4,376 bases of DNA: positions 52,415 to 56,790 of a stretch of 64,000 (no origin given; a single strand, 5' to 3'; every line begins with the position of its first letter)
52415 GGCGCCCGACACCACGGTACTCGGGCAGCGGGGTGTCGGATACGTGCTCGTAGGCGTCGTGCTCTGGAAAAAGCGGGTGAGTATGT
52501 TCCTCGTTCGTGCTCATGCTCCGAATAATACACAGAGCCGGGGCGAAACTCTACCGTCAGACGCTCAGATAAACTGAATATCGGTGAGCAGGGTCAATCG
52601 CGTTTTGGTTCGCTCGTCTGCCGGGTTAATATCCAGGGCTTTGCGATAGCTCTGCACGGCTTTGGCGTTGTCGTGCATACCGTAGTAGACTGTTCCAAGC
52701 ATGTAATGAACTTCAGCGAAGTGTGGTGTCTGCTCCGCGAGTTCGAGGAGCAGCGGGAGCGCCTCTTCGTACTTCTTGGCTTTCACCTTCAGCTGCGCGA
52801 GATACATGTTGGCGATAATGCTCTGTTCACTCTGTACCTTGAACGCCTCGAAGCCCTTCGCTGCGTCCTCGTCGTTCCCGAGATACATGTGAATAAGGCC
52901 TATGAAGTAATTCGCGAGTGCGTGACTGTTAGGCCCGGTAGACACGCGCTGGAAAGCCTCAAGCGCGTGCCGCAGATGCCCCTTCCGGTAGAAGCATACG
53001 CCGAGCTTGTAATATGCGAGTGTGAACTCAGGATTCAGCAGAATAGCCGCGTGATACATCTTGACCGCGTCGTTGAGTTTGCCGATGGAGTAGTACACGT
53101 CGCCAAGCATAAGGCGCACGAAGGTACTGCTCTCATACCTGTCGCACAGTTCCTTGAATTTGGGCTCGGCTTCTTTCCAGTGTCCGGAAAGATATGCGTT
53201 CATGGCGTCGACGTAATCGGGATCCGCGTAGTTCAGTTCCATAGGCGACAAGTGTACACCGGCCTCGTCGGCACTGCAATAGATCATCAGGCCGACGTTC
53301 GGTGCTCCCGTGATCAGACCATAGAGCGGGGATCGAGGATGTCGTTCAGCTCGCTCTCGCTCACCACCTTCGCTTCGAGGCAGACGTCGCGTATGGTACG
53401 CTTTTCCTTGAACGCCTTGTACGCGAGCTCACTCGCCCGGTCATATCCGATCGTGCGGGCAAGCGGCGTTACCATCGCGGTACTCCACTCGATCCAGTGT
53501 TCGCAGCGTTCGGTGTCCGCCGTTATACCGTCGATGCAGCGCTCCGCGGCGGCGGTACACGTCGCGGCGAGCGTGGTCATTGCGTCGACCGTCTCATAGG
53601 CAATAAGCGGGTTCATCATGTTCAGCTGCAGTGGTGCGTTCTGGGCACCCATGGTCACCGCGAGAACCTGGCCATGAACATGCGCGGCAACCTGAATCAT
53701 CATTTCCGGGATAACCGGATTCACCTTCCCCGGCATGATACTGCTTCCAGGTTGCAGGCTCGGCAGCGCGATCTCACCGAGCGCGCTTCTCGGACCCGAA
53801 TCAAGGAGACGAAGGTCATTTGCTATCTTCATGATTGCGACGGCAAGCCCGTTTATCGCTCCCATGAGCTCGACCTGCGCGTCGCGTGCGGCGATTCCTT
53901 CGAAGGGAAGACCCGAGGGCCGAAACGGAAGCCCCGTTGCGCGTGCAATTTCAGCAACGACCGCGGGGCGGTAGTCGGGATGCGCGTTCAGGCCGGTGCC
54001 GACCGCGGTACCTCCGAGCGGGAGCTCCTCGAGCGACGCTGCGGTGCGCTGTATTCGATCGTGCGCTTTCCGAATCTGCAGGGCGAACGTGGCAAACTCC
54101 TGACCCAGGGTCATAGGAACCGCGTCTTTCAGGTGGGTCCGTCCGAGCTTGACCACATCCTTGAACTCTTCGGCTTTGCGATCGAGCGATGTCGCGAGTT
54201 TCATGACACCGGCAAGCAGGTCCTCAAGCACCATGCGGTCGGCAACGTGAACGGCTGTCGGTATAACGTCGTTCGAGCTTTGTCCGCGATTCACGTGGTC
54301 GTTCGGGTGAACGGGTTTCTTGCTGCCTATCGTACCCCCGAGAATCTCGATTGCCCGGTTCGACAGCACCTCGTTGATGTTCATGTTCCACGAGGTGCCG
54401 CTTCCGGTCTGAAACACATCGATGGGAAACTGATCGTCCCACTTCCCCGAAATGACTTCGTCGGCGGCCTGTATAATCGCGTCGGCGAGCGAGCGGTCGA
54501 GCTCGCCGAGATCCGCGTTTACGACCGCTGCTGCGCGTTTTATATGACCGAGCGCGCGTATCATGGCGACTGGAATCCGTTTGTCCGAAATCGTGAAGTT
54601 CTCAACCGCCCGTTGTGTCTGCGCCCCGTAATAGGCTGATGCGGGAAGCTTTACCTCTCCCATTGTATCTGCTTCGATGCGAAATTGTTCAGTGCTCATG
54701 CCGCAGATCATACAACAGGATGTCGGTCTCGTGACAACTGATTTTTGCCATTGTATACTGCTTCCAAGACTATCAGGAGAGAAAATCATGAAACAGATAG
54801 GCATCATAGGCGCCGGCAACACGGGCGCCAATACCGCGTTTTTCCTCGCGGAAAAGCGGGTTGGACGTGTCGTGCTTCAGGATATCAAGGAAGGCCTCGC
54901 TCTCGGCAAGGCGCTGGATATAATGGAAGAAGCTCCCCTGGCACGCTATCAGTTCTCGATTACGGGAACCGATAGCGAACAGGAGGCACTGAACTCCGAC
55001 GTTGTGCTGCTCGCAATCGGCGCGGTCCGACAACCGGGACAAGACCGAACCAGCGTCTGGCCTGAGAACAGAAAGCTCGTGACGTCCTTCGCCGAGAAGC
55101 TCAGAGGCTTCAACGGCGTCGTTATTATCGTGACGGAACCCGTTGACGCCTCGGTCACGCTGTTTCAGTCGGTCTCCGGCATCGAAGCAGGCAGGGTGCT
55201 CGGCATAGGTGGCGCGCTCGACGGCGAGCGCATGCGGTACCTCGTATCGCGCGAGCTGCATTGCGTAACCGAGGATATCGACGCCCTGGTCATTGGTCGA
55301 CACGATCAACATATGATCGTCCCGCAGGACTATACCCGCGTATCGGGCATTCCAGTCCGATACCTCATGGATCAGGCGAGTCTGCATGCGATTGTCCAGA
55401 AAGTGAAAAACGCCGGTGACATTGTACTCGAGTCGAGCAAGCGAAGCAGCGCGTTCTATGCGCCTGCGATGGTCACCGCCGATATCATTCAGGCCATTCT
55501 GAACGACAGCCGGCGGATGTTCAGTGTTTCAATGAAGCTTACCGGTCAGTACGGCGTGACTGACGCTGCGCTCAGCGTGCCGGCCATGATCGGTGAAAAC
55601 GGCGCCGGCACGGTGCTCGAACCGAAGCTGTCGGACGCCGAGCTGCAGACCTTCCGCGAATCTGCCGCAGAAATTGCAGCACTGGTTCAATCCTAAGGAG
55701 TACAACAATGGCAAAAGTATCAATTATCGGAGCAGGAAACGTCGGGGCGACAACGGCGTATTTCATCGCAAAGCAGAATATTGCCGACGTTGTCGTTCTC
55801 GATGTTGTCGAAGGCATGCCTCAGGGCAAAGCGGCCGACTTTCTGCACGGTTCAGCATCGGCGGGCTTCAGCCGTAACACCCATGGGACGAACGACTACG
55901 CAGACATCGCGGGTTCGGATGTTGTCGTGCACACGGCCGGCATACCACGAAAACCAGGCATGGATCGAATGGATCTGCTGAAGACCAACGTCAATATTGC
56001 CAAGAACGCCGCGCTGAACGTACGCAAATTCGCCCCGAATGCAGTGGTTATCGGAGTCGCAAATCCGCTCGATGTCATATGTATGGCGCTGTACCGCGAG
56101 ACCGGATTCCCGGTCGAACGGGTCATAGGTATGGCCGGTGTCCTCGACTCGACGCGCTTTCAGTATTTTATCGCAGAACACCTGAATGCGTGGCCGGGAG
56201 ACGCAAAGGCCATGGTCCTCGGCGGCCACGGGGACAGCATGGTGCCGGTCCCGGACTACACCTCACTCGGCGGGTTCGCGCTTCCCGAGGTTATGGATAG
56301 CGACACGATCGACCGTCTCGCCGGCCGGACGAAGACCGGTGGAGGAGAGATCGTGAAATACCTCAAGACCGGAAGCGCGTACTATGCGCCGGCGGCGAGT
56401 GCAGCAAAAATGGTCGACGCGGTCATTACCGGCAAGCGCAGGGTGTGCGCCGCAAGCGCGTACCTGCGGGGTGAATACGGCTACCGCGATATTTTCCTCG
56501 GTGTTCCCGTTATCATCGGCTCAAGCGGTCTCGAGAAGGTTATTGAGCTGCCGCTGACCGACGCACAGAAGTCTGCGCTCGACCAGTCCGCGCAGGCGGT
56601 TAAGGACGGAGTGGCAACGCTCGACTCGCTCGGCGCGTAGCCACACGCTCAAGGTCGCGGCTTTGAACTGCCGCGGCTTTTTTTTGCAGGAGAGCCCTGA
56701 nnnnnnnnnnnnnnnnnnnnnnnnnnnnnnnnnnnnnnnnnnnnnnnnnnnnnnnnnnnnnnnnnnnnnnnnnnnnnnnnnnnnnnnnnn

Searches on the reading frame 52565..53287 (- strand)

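Call 8: search_protein_families(library=pfam, proteins=[window:52565-53287:-], max_evalue=0.001)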
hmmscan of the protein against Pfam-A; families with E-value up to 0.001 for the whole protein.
window:52565-53287:- (240 aa): 26 families (the best 25 are shown)
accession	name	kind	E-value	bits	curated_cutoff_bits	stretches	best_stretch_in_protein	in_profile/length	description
PF07719.23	TPR_2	-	5.6e-25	85.8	27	1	191-223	1-33/34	Tetratricopeptide repeat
PF00515.34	TPR_1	-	6.6e-21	73.6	27.8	2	191-222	1-32/34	Tetratricopeptide repeat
PF13432.12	TPR_16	-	1.9e-19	70.2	32.7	2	59-115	1-57/65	Tetratricopeptide repeat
PF13414.12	TPR_11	-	1.2e-17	63.7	26.8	1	62-103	1-42/42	TPR repeat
PF13181.12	TPR_8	-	1.7e-15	56.2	25.7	1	191-224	1-34/34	Tetratricopeptide repeat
PF14559.12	TPR_19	-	4.9e-15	56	25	1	169-226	3-60/68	Tetratricopeptide repeat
PF13428.12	TPR_14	-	2.9e-14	52.6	23.5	0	161-199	5-43/44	Tetratricopeptide repeat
PF13174.12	TPR_6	-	7.4e-14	51.8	26.3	0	91-115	2-26/33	Tetratricopeptide repeat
PF13424.12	TPR_12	-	1e-12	48.5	30.1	1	159-221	3-75/77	Tetratricopeptide repeat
PF13176.12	TPR_7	-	3.1e-10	39.7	27.9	0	60-85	4-31/36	Tetratricopeptide repeat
PF24575.1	TPR_Slam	-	5.9e-09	36.7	35.2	0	24-64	50-90/104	Surface lipoprotein assembly modifier, N-terminal TPR repeats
PF12895.13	ANAPC3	-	8.4e-09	36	27.2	0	85-144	19-77/82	Anaphase-promoting complex, cyclosome, subunit 3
PF09976.15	TPR_21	-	1.2e-07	32.2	25.5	1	154-226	110-181/193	Tetratricopeptide repeat-like domain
PF13431.12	TPR_17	-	3.3e-07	30.5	24.4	0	179-212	1-34/34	Tetratricopeptide repeat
PF23914.1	TPR_CcmH_CycH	-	3.9e-07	30.5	42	1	128-225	55-155/158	Cytochrome c-type biogenesis protein H TPR domain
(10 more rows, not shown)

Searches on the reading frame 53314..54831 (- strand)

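Call 8: search_protein_families(library=pfam, proteins=[window:53314-54831:-], max_evalue=0.001)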
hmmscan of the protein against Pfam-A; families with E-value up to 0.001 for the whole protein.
window:53314-54831:- (505 aa): 2 families
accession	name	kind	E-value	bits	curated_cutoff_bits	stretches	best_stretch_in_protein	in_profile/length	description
PF00206.25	Lyase_1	-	8e-98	328.1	27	1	58-387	1-312/312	Lyase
PF10415.14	FumaraseC_C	-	1.7e-17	64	32.5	1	453-505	1-53/54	Fumarase C C-terminus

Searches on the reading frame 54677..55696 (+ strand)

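Call 8: search_protein_families(library=pfam, proteins=[window:54677-55696:+], max_evalue=0.001)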
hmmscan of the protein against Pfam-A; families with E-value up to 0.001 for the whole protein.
window:54677-55696:+ (339 aa): 2 families
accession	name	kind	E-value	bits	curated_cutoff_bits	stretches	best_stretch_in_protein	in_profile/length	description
PF02866.23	Ldh_1_C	-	3.3e-21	76.5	22.6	1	181-333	3-163/174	lactate/malate dehydrogenase, alpha/beta C-terminal domain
PF00056.29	Ldh_1_N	-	6.5e-20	72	27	1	40-176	2-141/141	lactate/malate dehydrogenase, NAD binding domain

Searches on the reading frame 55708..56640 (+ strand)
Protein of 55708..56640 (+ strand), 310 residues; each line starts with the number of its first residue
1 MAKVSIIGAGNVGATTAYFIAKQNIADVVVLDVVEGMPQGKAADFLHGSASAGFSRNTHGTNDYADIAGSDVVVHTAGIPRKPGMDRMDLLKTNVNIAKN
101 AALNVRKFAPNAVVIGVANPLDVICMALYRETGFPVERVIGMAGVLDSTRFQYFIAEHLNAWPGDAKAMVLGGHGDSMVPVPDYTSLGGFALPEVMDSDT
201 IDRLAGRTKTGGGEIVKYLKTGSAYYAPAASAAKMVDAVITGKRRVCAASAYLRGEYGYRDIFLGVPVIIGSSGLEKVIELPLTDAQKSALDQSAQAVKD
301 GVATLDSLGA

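Call 8: search_protein_families(library=pfam, proteins=[window:55708-56640:+], max_evalue=0.001)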
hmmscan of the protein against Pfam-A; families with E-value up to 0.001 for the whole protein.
window:55708-56640:+ (310 aa): 3 families
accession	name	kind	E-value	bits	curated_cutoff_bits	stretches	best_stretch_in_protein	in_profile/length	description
PF00056.29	Ldh_1_N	-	9.6e-38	129.8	27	1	3-141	2-141/141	lactate/malate dehydrogenase, NAD binding domain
PF02866.23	Ldh_1_C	-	1.2e-28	100.8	22.6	1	146-301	3-166/174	lactate/malate dehydrogenase, alpha/beta C-terminal domain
PF01266.30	DAO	-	0.0003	20.9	27.9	1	4-32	2-29/353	FAD dependent oxidoreductase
